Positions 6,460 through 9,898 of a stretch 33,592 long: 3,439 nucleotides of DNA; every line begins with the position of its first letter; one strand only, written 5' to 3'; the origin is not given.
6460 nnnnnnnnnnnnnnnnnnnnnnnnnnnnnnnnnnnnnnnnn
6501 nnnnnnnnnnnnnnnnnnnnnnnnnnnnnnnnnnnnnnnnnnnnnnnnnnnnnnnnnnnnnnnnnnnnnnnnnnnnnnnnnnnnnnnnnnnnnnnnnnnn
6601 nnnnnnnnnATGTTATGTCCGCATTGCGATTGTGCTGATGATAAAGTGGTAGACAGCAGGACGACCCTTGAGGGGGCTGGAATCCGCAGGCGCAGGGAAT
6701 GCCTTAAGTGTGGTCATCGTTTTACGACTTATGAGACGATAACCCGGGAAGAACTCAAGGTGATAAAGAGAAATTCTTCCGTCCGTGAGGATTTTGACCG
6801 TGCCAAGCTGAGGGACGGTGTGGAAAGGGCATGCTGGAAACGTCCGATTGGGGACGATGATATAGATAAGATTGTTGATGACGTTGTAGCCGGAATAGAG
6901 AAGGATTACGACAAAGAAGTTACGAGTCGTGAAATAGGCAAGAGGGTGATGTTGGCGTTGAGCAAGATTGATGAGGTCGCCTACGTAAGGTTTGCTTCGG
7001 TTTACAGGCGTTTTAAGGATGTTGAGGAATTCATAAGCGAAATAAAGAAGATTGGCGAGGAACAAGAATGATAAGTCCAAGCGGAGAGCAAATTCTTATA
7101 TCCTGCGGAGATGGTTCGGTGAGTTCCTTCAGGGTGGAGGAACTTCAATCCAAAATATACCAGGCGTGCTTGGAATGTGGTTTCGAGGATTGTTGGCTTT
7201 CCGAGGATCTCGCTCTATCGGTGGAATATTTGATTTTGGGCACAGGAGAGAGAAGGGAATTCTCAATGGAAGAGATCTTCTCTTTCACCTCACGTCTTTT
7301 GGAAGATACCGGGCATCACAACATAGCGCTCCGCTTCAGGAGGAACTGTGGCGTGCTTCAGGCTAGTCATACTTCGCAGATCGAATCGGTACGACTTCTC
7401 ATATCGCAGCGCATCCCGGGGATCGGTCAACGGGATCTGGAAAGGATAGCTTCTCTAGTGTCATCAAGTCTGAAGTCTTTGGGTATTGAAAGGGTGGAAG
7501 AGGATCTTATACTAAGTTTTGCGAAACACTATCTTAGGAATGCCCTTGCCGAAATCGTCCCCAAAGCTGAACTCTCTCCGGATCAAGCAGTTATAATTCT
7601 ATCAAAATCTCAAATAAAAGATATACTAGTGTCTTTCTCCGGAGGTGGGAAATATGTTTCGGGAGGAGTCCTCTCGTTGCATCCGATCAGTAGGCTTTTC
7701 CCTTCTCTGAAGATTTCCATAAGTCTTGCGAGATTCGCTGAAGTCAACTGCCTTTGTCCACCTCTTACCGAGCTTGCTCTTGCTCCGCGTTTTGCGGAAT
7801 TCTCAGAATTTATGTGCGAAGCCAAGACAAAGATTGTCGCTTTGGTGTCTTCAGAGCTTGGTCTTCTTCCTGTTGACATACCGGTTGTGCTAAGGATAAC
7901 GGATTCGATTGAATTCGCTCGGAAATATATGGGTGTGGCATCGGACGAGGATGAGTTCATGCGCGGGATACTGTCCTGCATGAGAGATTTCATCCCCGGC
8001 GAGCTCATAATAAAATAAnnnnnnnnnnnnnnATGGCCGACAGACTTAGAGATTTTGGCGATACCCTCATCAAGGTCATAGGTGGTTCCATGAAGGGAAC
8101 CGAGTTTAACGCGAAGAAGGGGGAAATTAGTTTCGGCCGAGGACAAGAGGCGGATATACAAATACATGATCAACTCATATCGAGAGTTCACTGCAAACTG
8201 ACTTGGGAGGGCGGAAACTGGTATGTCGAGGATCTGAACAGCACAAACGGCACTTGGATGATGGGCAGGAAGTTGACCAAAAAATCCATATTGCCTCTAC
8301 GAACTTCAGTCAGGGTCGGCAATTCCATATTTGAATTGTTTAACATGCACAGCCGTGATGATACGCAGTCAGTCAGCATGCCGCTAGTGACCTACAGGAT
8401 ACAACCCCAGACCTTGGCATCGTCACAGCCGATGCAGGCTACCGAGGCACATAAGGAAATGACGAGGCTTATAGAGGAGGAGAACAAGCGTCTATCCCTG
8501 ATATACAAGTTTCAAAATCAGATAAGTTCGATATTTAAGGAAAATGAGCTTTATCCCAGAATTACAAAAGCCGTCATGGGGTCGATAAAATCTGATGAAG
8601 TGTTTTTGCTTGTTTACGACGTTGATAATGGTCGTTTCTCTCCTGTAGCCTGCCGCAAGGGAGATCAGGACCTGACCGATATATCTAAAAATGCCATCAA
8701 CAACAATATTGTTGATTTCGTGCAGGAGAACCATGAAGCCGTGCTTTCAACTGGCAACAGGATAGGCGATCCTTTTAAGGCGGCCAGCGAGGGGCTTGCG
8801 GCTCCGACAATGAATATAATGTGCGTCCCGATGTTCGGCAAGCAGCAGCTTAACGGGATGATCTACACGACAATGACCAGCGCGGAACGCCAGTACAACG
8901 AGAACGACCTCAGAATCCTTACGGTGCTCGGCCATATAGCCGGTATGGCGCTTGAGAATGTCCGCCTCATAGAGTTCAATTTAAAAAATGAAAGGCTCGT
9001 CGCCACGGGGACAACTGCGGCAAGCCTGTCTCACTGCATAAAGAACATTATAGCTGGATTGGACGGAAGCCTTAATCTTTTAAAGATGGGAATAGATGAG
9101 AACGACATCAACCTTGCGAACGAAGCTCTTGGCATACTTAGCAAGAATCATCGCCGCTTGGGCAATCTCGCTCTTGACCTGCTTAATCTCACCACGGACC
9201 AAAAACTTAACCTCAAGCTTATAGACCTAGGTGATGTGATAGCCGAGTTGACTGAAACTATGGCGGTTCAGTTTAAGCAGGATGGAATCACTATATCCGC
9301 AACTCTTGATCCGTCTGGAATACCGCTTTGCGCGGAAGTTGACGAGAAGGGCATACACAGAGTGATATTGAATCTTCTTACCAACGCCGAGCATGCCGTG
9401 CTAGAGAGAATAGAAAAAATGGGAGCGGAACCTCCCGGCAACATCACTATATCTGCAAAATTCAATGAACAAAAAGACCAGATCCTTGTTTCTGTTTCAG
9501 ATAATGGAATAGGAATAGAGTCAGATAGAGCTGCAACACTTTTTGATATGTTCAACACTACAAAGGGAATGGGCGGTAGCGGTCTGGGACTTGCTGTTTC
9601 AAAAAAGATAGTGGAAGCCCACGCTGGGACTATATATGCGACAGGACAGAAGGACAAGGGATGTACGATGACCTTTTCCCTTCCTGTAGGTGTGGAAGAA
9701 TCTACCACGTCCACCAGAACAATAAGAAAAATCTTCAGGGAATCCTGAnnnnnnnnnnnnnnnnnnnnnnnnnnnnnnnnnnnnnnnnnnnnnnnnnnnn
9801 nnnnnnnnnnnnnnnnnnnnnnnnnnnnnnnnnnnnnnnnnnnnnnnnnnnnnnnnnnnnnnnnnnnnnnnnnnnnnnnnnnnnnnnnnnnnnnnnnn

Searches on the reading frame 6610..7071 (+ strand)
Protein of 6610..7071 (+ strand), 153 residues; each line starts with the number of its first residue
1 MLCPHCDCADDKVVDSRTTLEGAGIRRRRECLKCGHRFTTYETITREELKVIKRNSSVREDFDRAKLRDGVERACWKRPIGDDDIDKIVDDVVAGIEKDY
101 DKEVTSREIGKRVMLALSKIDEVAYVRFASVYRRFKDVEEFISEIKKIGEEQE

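Call 41: search_protein_families(library=pfam, proteins=[window:6610-7071:+], max_evalue=0.001)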
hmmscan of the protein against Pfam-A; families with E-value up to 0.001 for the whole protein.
window:6610-7071:+ (153 aa): 2 families
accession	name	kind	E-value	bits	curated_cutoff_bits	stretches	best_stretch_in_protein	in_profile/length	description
PF03477.21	ATP-cone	-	3.1e-21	76.1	25.8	1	50-137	2-87/88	ATP cone domain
PF22811.2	Zn_ribbon_NrdR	-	7.4e-20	71.1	27.2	1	1-42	1-42/42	Transcriptional repressor NrdR-like, N-terminal domain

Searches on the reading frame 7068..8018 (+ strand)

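Call 3: search_protein_families(library=pfam, proteins=[window:7068-8018:+], max_evalue=1)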
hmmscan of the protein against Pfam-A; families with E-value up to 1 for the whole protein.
window:7068-8018:+ (316 aa): 1 family
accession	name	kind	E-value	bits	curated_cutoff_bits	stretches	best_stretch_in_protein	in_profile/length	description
PF03477.21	ATP-cone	-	0.11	13.5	25.8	1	14-87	6-76/88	ATP cone domain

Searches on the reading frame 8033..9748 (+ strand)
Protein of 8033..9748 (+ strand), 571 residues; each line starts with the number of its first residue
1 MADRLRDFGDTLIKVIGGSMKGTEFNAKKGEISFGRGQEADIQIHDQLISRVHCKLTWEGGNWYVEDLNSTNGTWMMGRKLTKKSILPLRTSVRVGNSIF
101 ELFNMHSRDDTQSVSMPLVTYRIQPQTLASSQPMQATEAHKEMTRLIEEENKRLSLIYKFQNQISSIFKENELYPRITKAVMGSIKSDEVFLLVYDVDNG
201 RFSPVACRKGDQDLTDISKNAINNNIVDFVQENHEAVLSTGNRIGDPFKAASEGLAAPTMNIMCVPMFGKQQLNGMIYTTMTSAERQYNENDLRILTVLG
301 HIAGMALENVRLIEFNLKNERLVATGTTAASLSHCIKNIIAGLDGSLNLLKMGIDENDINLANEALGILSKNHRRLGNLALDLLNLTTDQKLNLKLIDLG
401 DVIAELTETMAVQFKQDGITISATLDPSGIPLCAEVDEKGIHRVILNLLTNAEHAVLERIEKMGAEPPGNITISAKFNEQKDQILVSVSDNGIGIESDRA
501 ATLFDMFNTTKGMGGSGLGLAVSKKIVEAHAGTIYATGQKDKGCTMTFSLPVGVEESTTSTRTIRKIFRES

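Call 3: search_protein_families(library=pfam, proteins=[window:8033-9748:+], max_evalue=1)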
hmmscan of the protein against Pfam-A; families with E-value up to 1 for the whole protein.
window:8033-9748:+ (571 aa): 8 families
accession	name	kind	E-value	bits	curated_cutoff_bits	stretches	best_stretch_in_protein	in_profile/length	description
PF02518.31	HATPase_c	-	1.3e-23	84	26.4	1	437-552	2-109/111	Histidine kinase-, DNA gyrase B-, and HSP90-like ATPase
PF00498.31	FHA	-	4.9e-18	65.7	20.7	1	32-94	1-65/67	FHA domain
PF16697.10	Yop-YscD_cpl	-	4.5e-16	59.3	33.2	1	14-102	1-90/94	Inner membrane component of T3SS, cytoplasmic domain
PF13185.12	GAF_2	-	8.6e-06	26.4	28.6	1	171-308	5-136/136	GAF domain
PF13492.12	GAF_3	-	3.9e-05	24.5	27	1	235-309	58-129/129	GAF domain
PF00512.31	HisKA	-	0.0021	18.5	26.9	1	328-387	5-61/66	His Kinase A (phospho-acceptor) domain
PF01590.32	GAF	-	0.0067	17.4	22.4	1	235-307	63-133/133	GAF domain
PF13589.12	HATPase_c_3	-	0.028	14.9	25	1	443-519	5-76/137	Histidine kinase-, DNA gyrase B-, and HSP90-like ATPase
